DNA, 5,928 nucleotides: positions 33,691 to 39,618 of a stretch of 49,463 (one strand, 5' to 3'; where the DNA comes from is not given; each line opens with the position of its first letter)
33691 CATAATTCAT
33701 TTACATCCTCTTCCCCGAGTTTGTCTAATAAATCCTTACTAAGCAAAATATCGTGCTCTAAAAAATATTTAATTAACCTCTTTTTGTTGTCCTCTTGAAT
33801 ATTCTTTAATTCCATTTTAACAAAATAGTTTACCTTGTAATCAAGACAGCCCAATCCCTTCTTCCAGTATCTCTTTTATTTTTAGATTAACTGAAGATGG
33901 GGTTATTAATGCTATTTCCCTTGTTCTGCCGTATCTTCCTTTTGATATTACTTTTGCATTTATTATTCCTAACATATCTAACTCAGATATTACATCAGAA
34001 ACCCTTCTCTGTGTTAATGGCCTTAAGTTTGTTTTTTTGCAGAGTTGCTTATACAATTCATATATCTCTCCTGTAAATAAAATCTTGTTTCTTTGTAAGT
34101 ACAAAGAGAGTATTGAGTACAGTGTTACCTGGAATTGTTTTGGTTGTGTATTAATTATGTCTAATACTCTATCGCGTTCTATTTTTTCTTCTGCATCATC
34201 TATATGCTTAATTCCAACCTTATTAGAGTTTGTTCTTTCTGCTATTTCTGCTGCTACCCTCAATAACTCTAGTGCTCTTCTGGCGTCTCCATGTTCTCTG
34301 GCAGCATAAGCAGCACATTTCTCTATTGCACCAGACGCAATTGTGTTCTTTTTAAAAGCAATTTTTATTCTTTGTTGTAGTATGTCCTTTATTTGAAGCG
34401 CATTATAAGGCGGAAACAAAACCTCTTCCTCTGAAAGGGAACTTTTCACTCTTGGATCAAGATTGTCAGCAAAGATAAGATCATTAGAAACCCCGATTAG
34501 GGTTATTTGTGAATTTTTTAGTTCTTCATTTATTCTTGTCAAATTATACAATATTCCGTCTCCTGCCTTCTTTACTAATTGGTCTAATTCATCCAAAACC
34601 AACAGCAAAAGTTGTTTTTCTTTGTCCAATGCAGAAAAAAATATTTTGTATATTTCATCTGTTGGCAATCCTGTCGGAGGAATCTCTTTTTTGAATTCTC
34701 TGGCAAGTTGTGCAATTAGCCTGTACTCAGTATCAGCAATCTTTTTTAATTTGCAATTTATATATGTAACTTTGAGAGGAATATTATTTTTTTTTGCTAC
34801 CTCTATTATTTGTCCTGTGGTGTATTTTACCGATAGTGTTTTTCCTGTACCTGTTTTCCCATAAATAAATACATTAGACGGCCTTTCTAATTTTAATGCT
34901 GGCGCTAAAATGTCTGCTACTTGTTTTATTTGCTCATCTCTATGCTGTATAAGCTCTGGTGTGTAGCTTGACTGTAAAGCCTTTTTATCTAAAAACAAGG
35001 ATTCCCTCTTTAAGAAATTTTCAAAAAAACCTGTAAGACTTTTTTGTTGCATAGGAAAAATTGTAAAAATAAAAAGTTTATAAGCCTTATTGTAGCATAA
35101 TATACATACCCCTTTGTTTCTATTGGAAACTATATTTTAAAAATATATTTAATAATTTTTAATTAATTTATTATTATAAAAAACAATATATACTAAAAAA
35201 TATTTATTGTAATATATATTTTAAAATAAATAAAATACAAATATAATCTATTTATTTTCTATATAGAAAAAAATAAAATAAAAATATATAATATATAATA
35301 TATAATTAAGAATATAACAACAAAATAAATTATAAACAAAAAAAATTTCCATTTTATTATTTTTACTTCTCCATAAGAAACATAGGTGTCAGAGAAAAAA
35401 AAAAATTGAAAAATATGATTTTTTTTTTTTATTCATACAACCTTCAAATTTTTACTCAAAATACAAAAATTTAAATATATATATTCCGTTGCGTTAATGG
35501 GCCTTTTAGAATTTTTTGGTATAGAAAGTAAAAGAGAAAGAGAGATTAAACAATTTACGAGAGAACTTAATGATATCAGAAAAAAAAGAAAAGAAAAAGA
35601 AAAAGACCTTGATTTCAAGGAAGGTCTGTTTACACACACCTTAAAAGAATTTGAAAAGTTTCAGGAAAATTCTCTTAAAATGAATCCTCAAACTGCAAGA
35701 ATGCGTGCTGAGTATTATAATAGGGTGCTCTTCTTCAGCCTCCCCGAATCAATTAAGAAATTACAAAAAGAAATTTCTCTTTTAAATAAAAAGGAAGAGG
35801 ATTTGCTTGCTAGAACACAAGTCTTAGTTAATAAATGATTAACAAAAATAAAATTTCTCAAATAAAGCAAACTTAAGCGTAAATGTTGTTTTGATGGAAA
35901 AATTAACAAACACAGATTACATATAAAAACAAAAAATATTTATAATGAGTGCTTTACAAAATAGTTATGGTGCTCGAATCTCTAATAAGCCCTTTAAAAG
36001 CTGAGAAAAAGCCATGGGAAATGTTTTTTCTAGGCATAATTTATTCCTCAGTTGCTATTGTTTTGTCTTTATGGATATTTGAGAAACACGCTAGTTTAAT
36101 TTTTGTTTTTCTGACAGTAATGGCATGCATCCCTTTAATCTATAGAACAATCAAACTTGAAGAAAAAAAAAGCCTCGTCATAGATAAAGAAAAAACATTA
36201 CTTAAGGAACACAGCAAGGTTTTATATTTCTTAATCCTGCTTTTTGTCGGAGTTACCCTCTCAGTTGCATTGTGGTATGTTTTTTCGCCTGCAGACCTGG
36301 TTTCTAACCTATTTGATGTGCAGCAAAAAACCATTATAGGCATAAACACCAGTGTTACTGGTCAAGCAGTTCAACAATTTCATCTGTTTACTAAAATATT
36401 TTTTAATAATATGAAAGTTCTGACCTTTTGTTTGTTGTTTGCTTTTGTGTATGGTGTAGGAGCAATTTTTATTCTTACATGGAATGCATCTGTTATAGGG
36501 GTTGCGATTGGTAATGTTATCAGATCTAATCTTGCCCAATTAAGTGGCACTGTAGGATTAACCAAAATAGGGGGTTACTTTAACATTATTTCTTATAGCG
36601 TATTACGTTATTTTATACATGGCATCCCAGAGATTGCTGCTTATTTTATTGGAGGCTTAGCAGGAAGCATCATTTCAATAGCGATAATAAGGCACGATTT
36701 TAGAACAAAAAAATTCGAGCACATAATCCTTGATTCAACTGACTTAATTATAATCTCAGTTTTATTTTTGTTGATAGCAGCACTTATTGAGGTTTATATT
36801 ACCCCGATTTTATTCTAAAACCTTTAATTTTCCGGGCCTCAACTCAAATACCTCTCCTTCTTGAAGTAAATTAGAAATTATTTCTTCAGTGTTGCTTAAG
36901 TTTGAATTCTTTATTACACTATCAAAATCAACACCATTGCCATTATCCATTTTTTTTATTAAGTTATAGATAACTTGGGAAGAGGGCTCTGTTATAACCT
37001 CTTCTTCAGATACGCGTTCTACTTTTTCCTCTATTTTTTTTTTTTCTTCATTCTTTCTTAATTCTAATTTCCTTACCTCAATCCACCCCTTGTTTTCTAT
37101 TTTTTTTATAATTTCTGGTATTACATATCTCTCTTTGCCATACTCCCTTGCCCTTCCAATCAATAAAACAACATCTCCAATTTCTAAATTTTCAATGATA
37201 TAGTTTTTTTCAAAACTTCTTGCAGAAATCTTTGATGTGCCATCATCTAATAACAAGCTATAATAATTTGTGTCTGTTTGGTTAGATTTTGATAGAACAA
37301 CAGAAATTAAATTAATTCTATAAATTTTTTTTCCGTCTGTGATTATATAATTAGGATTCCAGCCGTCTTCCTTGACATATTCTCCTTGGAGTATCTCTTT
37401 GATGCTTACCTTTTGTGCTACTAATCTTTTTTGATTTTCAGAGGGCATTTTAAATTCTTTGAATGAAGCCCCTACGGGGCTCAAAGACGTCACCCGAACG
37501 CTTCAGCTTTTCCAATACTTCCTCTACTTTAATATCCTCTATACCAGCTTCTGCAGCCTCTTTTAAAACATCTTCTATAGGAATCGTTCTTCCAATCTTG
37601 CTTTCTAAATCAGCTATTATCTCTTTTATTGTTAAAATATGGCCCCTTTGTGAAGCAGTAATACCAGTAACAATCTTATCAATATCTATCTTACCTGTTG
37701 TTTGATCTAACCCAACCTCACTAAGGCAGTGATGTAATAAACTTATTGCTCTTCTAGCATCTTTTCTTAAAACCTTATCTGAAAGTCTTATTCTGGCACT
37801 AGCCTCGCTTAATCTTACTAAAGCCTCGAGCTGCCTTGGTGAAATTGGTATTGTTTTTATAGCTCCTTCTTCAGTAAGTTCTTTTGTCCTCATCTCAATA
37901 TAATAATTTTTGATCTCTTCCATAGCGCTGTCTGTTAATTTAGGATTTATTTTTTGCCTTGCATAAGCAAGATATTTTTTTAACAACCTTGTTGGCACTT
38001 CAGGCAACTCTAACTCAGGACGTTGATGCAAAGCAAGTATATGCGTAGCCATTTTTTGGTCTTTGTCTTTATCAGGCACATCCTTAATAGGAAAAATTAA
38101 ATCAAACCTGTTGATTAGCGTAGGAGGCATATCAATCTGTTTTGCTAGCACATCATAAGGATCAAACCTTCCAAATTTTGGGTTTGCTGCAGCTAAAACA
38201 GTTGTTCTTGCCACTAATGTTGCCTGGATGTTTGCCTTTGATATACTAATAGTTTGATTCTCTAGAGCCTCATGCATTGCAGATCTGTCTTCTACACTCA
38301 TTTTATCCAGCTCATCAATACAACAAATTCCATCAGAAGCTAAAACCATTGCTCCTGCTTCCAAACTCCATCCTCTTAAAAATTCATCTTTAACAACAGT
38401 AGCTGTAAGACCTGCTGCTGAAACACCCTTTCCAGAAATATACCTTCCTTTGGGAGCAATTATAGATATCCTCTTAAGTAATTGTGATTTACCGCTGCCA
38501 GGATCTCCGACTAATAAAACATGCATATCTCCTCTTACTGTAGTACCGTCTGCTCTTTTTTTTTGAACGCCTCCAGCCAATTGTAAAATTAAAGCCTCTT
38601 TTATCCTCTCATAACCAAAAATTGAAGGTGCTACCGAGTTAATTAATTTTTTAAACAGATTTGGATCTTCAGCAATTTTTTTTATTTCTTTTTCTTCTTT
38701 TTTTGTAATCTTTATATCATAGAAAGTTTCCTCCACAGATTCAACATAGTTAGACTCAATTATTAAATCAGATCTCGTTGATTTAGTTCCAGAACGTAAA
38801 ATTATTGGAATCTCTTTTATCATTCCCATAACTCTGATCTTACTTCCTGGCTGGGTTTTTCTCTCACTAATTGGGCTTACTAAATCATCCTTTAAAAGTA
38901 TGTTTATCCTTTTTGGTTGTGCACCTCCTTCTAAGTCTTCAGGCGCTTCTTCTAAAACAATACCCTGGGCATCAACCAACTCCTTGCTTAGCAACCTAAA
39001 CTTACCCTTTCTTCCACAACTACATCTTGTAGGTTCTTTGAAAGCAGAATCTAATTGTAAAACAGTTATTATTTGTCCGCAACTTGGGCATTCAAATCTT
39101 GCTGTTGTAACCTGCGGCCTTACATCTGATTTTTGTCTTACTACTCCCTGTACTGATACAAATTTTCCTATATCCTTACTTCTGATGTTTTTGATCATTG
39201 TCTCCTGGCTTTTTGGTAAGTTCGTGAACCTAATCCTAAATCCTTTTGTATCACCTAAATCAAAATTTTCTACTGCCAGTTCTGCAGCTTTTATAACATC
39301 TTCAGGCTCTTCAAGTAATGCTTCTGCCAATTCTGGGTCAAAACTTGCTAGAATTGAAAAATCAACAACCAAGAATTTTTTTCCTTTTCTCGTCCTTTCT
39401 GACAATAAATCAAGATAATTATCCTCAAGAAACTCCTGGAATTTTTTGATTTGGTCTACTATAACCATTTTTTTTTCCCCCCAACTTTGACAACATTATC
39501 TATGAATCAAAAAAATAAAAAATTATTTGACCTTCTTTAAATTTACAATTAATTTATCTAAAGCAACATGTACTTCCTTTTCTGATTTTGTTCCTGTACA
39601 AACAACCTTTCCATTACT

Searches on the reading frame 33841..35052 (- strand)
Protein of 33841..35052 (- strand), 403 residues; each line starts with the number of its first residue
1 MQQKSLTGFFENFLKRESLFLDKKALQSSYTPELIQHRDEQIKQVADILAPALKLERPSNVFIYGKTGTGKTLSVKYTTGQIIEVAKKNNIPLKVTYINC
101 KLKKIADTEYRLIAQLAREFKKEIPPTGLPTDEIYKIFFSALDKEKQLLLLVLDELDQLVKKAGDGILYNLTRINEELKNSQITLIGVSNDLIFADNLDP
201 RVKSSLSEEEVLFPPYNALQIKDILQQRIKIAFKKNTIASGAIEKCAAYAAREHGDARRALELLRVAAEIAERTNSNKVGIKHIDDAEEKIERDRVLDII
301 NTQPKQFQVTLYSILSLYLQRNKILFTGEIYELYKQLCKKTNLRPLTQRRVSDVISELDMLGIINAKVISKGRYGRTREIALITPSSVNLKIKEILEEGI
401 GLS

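Call 7: search_protein_families(library=pfam, proteins=[window:33841-35052:-])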
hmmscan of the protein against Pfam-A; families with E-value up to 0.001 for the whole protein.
window:33841-35052:- (403 aa): 9 families
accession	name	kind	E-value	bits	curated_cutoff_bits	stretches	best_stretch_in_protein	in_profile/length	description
PF09079.17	Cdc6_C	-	1e-26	93.2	25.1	1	299-385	2-89/96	CDC6, C terminal winged helix domain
PF22703.2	Cdc6_lid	-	5.5e-23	81.1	27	1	222-289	1-68/68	Cdc6 AAA+ ATPase-type lid domain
PF13401.12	AAA_22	-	1.1e-08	35.9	27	1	59-189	6-124/130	AAA domain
PF22606.2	Cdc6-ORC-like_ATPase_lid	-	1e-07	32.2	27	1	216-272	1-57/60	Cdc6/ORC-like, ATPase lid domain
PF13191.12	AAA_16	-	2.9e-07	31.6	32.6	1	37-172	4-156/167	AAA ATPase domain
PF00004.35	AAA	-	4.6e-07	30.8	21.2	1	62-210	2-126/131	ATPase family associated with various cellular activities (AAA)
PF01637.24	ATPase_2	-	0.00012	22.4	33.2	1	38-179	4-144/225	ATPase domain predominantly from Archaea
PF17872.7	AAA_lid_10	-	0.0002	21.9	23.2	1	235-285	42-92/99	AAA lid domain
PF00270.35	DEAD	-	0.00096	19.4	26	0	57-78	13-34/167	DEAD/DEAH box helicase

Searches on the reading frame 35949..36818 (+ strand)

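Call 7: search_protein_families(library=pfam, proteins=[window:35949-36818:+])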
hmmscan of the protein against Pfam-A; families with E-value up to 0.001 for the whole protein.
window:35949-36818:+ (289 aa): 1 family
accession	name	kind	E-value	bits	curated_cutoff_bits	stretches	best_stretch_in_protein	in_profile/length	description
PF01944.22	SpoIIM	-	1.9e-17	64.2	26.9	1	96-286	3-163/163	Stage II sporulation protein M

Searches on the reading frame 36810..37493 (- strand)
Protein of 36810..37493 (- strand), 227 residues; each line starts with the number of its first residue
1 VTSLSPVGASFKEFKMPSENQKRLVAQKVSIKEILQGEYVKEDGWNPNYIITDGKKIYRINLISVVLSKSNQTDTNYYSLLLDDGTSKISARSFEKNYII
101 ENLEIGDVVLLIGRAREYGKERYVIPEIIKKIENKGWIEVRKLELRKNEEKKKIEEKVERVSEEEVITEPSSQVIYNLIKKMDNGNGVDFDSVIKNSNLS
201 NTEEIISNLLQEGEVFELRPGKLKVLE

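Call 101: search_protein_families(library=pfam, proteins=[window:36810-37493:-], max_evalue=0.5)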
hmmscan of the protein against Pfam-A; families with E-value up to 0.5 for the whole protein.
window:36810-37493:- (227 aa): 6 families
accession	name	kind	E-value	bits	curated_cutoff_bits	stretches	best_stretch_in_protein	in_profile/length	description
PF01336.31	tRNA_anti-codon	-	2.6e-05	24.5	27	1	67-123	8-65/75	OB-fold nucleic acid binding domain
PF17191.10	RecG_wedge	-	0.0026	17.8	23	1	54-135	51-131/162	RecG wedge domain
PF11997.14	DUF3492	-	0.02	15.1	23.3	1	108-199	36-131/268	Domain of unknown function (DUF3492)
PF21489.3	Fim1C-like_C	-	0.075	13.3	27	1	70-123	56-107/181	Fimbrium tip subunit Fim1C-like, C-terminal domain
PF06574.18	FAD_syn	-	0.14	12.4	27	1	83-151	86-152/158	FAD synthetase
PF17310.7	DUF5357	-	0.46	9.5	25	0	126-164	207-245/322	Family of unknown function (DUF5357)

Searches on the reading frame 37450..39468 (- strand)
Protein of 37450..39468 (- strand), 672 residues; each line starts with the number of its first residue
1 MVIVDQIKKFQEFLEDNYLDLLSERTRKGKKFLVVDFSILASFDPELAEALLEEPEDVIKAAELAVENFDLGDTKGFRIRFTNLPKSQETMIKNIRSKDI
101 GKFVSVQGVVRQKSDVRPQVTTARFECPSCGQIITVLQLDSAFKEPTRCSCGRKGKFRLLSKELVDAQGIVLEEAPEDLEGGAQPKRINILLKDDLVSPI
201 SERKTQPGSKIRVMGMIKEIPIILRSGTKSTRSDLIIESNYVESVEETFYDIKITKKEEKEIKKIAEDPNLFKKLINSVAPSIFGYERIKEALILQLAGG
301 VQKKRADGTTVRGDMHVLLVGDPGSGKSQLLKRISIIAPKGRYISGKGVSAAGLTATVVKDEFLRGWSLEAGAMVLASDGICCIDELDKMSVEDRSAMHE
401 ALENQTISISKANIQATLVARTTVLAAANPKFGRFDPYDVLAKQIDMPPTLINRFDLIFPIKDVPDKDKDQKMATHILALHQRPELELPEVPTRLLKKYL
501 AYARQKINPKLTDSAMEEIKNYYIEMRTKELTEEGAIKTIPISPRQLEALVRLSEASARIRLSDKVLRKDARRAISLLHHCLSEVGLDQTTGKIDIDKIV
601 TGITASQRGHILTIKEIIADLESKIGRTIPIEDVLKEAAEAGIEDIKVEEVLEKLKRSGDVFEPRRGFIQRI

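Call 7: search_protein_families(library=pfam, proteins=[window:37450-39468:-])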
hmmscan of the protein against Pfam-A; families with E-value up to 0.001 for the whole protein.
window:37450-39468:- (672 aa): 10 families
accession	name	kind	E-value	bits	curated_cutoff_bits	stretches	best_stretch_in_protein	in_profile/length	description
PF00493.29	MCM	-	5.9e-93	310.5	23.3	1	259-481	2-224/224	MCM P-loop domain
PF17855.7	MCM_lid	-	1.1e-27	96.8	27.4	1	495-581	2-86/87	MCM AAA-lid domain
PF17207.9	MCM_OB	-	1.9e-23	83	24.8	1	92-220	2-125/126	MCM OB domain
PF01078.27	Mg_chelatase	-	2.6e-13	50.3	20.3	2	368-430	96-158/207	Magnesium chelatase, subunit ChlI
PF14551.11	MCM_N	-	5.6e-10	40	24.9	1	8-69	2-72/95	MCM N-terminal domain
PF07728.20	AAA_5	-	1.1e-06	29.2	22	1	316-431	1-124/139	AAA domain (dynein-related subfamily)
PF21120.3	MCM_WH_arc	-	8.8e-06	26.1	26.1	1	613-669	5-62/63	Archaeal MCM, winged-helix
PF13191.12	AAA_16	-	5.1e-05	24.3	32.6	1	312-406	21-124/167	AAA ATPase domain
PF22798.2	DUF5817_CT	-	0.00024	21.3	29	1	632-665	16-49/54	DUF5817, C-terminal domain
PF07726.17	AAA_3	-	0.00066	20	27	0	316-430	1-112/131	ATPase family associated with various cellular activities (AAA)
